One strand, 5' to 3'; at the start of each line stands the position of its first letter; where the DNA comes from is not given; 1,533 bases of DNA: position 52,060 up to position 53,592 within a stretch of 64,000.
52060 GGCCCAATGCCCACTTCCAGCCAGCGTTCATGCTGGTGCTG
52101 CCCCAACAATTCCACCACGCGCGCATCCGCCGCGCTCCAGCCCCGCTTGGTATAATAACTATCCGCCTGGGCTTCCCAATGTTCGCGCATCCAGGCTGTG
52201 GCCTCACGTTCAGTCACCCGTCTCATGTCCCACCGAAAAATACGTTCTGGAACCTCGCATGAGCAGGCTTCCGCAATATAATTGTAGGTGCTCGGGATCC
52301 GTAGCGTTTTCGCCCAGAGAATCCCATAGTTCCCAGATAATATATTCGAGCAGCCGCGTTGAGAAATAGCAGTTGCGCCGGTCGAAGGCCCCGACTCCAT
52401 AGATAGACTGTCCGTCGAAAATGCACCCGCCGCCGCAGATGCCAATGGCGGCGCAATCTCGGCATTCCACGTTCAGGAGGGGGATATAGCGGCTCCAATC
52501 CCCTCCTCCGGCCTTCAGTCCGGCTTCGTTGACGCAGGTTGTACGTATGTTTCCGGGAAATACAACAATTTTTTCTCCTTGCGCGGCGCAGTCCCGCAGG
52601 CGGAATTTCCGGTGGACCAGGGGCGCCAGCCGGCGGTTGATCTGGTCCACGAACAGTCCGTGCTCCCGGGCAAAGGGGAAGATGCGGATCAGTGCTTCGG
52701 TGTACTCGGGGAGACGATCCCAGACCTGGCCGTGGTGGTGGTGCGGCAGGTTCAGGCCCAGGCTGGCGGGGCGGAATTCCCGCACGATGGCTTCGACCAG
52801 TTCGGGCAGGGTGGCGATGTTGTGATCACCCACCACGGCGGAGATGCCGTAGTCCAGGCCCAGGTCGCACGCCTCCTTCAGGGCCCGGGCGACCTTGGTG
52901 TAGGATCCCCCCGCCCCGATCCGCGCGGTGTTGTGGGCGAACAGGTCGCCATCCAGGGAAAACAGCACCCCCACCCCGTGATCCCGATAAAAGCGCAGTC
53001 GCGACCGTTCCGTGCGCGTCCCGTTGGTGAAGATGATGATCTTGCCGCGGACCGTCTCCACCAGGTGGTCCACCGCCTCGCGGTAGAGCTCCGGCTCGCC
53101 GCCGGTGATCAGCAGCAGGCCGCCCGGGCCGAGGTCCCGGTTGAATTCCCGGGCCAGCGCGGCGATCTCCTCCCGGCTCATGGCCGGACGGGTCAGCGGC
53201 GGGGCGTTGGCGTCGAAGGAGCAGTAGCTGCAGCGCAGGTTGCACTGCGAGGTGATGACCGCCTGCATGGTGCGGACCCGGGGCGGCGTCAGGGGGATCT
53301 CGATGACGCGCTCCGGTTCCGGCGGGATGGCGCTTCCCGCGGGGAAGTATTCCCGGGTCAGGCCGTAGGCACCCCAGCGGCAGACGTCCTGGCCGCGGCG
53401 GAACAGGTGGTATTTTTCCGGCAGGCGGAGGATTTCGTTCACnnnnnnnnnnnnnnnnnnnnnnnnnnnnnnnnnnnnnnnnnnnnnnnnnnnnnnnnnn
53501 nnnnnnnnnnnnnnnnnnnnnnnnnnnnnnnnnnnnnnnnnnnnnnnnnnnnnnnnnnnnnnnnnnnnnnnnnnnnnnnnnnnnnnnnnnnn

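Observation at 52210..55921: Three consecutive SPASM/twitch radical SAM paralog-like genes, one with a ~100-aa N-terminal extension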

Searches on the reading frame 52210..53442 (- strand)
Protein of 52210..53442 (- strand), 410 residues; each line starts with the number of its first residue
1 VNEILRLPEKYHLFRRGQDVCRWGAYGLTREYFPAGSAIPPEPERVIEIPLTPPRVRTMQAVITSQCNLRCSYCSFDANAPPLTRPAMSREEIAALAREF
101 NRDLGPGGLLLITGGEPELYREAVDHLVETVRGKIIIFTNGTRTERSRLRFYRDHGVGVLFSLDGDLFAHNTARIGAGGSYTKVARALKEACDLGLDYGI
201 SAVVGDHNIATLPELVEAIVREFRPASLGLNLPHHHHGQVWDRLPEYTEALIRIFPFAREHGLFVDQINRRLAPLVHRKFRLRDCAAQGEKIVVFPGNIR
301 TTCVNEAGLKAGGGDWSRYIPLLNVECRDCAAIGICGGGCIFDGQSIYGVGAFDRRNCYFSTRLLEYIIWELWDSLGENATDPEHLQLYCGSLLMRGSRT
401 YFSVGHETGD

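Call 3: search_protein_families(library=pfam, proteins=[window:52210-53442:-], max_evalue=0.01)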
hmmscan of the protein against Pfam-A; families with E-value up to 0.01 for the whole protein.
window:52210-53442:- (410 aa): 2 families
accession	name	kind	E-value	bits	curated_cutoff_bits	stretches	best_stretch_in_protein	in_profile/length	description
PF04055.27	Radical_SAM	-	1.1e-18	68.4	29.5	1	62-217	2-164/166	Radical SAM superfamily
PF13353.11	Fer4_12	-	0.0012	19.6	22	1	61-141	9-91/137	4Fe-4S single cluster domain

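Call 4: search_protein_families(library=ncbifam, proteins=[window:52210-53442:-], max_evalue=0.01)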
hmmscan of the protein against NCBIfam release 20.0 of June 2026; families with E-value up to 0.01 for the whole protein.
window:52210-53442:- (410 aa): 67 families (the best 25 are shown)
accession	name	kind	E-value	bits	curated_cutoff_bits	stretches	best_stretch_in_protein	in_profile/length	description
TIGR04136.1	rSAM_FibroRumin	equivalog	7.9e-21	74.4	400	2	315-373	393-454/458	FibroRumin system radical SAM peptide maturase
NF047865.1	rSAM_PapB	equivalog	9.8e-18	64.4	340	1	58-220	4-176/330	PapB family radical SAM/SPASM ranthipeptide maturase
TIGR03942.1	sulfatase_rSAM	equivalog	1.6e-13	50.5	349.45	1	61-212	5-169/363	anaerobic sulfatase maturase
TIGR04269.1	SAM_SPASM_FxsB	subfamily_domain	2.4e-13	49.9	370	1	63-255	8-224/363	FxsB family cyclophane-forming radical SAM/SPASM peptide maturase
TIGR02666.1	moaA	equivalog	4.3e-13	49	284.05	1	56-217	9-178/336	GTP 3',8-cyclase MoaA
TIGR02668.1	moaA_archaeal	equivalog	5.1e-13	48.7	325.25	1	56-221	9-175/303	GTP 3',8-cyclase MoaA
NF041298.1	rSAM_mat_DynA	equivalog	1.1e-12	47.7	450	1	64-221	8-176/356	dynobactin maturation radical SAM/SPASM protein DynA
TIGR03978.1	rSAM_paired_1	equivalog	5.2e-12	45.3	370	1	62-204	88-240/466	His-Xaa-Ser system radical SAM maturase HxsB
NF041707.1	rSAM_YhhB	equivalog_domain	6.2e-12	45.1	445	1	62-191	7-152/369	cyclophane-forming radical SAM/SPASM peptide maturase YhhB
NF045574.1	sacti_mat_StsB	exception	6.7e-12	45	625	1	51-217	90-254/466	StsB family radical SAM/SPASM domain sactipeptide maturase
TIGR03977.1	rSAM_pair_HxsC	equivalog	2.2e-11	43.2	267.9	1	61-224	29-195/292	His-Xaa-Ser system radical SAM maturase HxsC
TIGR04084.1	rSAM_AF0577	subfamily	4.6e-11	42.3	225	1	63-197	3-131/347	TIGR04084 family radical SAM/SPASM domain-containing protein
TIGR04053.2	TIGR04053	equivalog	5e-11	42.5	395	1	63-219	14-173/366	TIGR04053 family radical SAM/SPASM domain-containing protein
TIGR04068.1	rSAM_ocin_clost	equivalog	7.9e-11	41.5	500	1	56-189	83-230/462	Cys-rich peptide radical SAM maturase CcpM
NF049973.1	radical_Rv1681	equivalog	1.7e-10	40.4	380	1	66-215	81-230/326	Rv1681 family radical SAM protein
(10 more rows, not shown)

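Call 13: search_solved_structures(query=window:52210-53442:-, max_evalue=0.001)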
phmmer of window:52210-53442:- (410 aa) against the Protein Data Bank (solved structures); distinct sequences matched with E-value up to 0.001: 6.
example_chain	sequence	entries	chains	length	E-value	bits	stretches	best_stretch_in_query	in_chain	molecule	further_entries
7voc_C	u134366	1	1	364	3.8e-08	35.7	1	62-228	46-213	Cytosylglucuronate decarboxylase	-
7vob_C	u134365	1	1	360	3.9e-08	35.7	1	62-228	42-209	Cytosylglucuronate decarboxylase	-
9gm3_A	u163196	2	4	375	4.2e-06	29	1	54-236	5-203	ChlB radical SAM domain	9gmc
4k36_A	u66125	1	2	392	0.00032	22.8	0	63-206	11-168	Anaerobic sulfatase-maturating enzyme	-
4k37_A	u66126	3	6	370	0.00033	22.7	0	63-206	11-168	Anaerobic sulfatase-maturating enzyme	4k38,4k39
6efn_A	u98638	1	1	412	0.00046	22.3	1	62-218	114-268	Sporulation killing factor maturation protein SkfB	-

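Call 48: find_homologous_proteins(query=window:52210-53442:-, max_evalue=0.00001)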
Query window:52210-53442:- (410 aa): 53 proteins with E <= 0.00001 among 8000 candidates.
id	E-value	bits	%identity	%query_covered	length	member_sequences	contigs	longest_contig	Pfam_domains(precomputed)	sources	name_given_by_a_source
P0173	3.7e-285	963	100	100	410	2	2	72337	PF04055.28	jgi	-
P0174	3.3e-186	637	68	100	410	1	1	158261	PF04055.28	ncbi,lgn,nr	ncbi:MAG: radical SAM protein [bacterium]|nr:radical SAM protein [bacterium]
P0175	2.2e-182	625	64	100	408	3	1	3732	PF04055.28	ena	-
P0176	1.2e-178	612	63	100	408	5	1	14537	PF04055.28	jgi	jgi:radical SAM protein with 4Fe4S-binding SPASM domain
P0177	9.5e-176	603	62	100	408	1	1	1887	PF04055.28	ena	-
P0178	6.3e-172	590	63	98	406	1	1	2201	PF04055.28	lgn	-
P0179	1.2e-171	589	63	99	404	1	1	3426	PF04055.28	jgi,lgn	jgi:radical SAM protein with 4Fe4S-binding SPASM domain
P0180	3.8e-169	581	63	99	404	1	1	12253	PF04055.28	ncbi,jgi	jgi:radical SAM protein with 4Fe4S-binding SPASM domain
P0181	4.6e-169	581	62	100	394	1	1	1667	PF04055.28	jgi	-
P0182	2.7e-167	575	62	100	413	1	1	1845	PF04055.28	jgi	jgi:uncharacterized protein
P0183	7.2e-167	574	62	100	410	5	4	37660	PF04055.28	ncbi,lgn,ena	-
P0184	2.1e-165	569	62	100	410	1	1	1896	PF04055.28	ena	-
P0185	3.4e-165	568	61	98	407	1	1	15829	PF04055.28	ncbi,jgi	jgi:radical SAM protein with 4Fe4S-binding SPASM domain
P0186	4.7e-164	564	60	100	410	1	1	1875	PF04055.28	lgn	-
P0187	7.7e-164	564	61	99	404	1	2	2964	PF04055.28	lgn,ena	-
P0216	3.4e-69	252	36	98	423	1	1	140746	PF04055.28,PF13353.12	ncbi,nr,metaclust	ncbi:hypothetical protein SY88_06510 [Clostridiales bacterium PH28_bin88]|nr:hypothetical protein SY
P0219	5.6e-57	212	33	97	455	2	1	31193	PF04055.28,PF13353.12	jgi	-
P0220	2.0e-32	131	30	79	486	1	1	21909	PF04055.28,PF13353.12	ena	-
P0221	1.9e-27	114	26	78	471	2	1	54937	PF04055.28,PF13353.12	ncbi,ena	-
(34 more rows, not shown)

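Call 49: find_encoding_contigs(protein=P0216, flank=10000, max_places=1)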
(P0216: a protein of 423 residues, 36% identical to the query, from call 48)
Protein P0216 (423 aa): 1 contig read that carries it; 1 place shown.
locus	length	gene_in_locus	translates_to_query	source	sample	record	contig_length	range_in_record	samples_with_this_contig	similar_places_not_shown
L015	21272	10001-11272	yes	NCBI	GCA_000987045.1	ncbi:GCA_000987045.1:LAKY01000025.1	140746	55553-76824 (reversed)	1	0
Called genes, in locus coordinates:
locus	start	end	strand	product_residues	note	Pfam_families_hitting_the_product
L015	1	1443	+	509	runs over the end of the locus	PF13541:ChlI, PF00493:MCM (faint), PF01078:Mg_chelatase, PF07728:AAA_5, PF13335:Mg_chelatase_C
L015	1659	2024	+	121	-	PF13683:rve_3, PF13333:rve_2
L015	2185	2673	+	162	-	PF13302:Acetyltransf_3, PF13420:Acetyltransf_4, PF13523:Acetyltransf_8 (faint), PF00583:Acetyltransf_1, PF13673:Acetyltransf_10, PF13508:Acetyltransf_7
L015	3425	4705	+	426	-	PF00587:tRNA-synt_2b, PF03129:HGTP_anticodon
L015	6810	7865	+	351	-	PF05343:Peptidase_M42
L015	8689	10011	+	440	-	PF01979:Amidohydro_1, PF07969:Amidohydro_3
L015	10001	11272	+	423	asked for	PF04055:Radical_SAM, PF13353:Fer4_12 (weak)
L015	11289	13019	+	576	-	PF02543:Carbam_trans_N, PF16861:Carbam_trans_C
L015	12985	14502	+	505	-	PF04055:Radical_SAM, PF13353:Fer4_12 (faint)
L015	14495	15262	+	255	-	PF13489:Methyltransf_23, PF02353:CMAS, PF13847:Methyltransf_31 (weak), PF08241:Methyltransf_11, PF08242:Methyltransf_12, PF13649:Methyltransf_25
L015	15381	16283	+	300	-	PF04055:Radical_SAM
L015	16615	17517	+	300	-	PF02091:tRNA-synt_2e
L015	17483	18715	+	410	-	PF00155:Aminotran_1_2 (weak), PF01041:DegT_DnrJ_EryC1, PF01212:Beta_elim_lyase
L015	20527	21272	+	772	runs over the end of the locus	-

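Call 50: find_encoding_contigs(protein=P0219, flank=10000, max_places=1)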
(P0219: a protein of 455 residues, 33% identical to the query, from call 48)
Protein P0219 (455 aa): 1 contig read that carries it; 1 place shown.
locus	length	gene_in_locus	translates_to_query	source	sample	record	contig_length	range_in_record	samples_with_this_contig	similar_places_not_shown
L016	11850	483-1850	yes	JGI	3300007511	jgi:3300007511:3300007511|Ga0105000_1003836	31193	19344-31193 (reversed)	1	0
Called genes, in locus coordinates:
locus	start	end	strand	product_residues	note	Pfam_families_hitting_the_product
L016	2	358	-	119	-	?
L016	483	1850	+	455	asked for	PF04055:Radical_SAM, PF13353:Fer4_12 (weak)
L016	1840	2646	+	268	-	PF01261:AP_endonuc_2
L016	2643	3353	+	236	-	PF00483:NTP_transferase (weak), PF12804:NTP_transf_3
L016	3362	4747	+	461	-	PF13646:HEAT_2 (weak)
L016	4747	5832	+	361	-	PF23023:Anti-Pycsar_Apyc1, PF00753:Lactamase_B, PF12706:Lactamase_B_2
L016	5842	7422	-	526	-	PF04055:Radical_SAM, PF13353:Fer4_12 (weak)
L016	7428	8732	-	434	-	PF04055:Radical_SAM, PF13353:Fer4_12 (weak)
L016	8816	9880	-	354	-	-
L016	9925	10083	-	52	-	-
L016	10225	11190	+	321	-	PF00291:PALP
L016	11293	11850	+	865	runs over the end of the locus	-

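Call 58: find_encoding_contigs(protein=P0220, flank=10000, max_places=1)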
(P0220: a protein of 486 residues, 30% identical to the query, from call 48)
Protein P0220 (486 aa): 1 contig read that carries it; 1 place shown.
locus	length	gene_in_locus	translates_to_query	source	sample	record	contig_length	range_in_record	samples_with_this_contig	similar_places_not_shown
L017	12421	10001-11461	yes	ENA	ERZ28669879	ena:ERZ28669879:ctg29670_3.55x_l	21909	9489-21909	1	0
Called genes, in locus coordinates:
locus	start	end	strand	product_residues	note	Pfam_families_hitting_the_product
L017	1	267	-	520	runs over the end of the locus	PF02310:B12-binding, PF04055:Radical_SAM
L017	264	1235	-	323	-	PF00685:Sulfotransfer_1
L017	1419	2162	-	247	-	PF01048:PNP_UDP_1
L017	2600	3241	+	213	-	PF01583:APS_kinase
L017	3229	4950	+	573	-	PF13522:GATase_6, PF13537:GATase_7, PF00733:Asn_synthase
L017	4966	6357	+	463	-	PF00171:Aldedh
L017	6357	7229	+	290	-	PF00892:EamA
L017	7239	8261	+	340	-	PF04055:Radical_SAM, PF13186:SPASM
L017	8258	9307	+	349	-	PF04055:Radical_SAM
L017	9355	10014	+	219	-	PF00596:Aldolase_II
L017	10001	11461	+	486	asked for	PF04055:Radical_SAM, PF13353:Fer4_12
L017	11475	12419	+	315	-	?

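Call 59: find_encoding_contigs(protein=P0221, flank=10000, max_places=1)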
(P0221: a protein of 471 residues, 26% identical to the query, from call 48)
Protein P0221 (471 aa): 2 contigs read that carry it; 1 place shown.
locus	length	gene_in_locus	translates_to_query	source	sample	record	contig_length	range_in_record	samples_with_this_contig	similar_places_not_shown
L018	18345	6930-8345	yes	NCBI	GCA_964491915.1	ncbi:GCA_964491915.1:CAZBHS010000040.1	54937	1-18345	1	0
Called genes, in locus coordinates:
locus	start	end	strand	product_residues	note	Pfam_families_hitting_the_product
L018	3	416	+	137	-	?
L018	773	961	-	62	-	-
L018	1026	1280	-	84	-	-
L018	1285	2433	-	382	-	PF17170:DUF5128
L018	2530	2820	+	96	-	-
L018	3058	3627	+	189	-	-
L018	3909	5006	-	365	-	PF02985:HEAT (faint)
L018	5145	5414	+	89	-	PF14407:Frankia_peptide (weak)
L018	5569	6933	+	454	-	PF04055:Radical_SAM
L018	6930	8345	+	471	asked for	PF13353:Fer4_12 (weak), PF04055:Radical_SAM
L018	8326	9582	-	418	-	PF00109:ketoacyl-synt, PF02801:Ketoacyl-synt_C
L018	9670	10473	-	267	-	PF07044:DUF1329 (faint), PF17131:TP_0789-like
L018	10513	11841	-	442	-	PF06980:DUF1302 (faint)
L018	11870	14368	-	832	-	PF03176:MMPL, PF12349:Sterol-sensing (weak), PF03176:MMPL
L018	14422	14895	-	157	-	PF01047:MarR, PF12802:MarR_2, PF01325:Fe_dep_repress (weak), PF13601:HTH_34 (weak)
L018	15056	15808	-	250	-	PF04191:PEMT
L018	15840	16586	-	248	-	PF00378:ECH_1, PF16113:ECH_2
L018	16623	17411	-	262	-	PF00378:ECH_1, PF16113:ECH_2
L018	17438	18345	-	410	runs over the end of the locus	PF01154:HMG_CoA_synt_N, PF08540:HMG_CoA_synt_C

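Call 80: find_related_loci(query=A3, collection=metagenome_contigs, flank=10000)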
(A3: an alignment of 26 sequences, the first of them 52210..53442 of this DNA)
Query A3 (410 aa) in metagenome_contigs; peptide patterns used: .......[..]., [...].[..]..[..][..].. (x = any residue, [..] = any of these).
301 stretches matched a pattern; 97 encode a relative of the query (tblastn E <= 1e-3); the best 80 are kept; 80 distinct loci.
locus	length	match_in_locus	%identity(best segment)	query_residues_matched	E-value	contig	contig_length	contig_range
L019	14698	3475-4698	64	1-409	3e-180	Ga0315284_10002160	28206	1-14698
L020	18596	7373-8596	63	1-409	1e-176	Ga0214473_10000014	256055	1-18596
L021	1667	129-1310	62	1-409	0e+0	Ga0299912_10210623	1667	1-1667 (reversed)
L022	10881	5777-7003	62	1-408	3e-167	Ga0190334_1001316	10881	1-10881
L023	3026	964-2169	57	7-408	5e-166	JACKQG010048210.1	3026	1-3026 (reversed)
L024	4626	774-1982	56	5-408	4e-155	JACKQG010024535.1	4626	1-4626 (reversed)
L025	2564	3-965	65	89-409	8e-150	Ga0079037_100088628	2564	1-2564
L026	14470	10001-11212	47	5-407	2e-119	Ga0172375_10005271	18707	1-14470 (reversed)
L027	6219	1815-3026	46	5-407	9e-118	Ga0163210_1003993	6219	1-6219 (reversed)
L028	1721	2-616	65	205-409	4e-94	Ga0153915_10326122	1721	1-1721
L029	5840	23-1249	35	14-410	1e-78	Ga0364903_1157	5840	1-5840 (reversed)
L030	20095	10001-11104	36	41-407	3e-67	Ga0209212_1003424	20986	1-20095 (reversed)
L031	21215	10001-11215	30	14-410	1e-66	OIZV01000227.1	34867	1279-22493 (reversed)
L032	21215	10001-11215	30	14-410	4e-66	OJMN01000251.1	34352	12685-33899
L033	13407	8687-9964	35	5-408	4e-62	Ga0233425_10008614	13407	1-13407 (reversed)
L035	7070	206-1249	36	51-406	5e-59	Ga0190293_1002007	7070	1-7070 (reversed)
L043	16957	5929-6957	33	56-406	2e-51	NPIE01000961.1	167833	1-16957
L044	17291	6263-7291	34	56-406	1e-51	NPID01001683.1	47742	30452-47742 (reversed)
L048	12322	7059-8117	31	57-383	7e-45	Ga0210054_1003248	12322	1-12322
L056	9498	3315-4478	25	56-407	1e-39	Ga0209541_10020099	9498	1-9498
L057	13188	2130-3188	25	56-378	4e-39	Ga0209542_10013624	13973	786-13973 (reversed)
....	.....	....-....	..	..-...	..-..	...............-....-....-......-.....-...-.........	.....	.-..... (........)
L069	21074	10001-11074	33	41-406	1e-53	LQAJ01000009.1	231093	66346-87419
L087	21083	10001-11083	35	40-408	9e-57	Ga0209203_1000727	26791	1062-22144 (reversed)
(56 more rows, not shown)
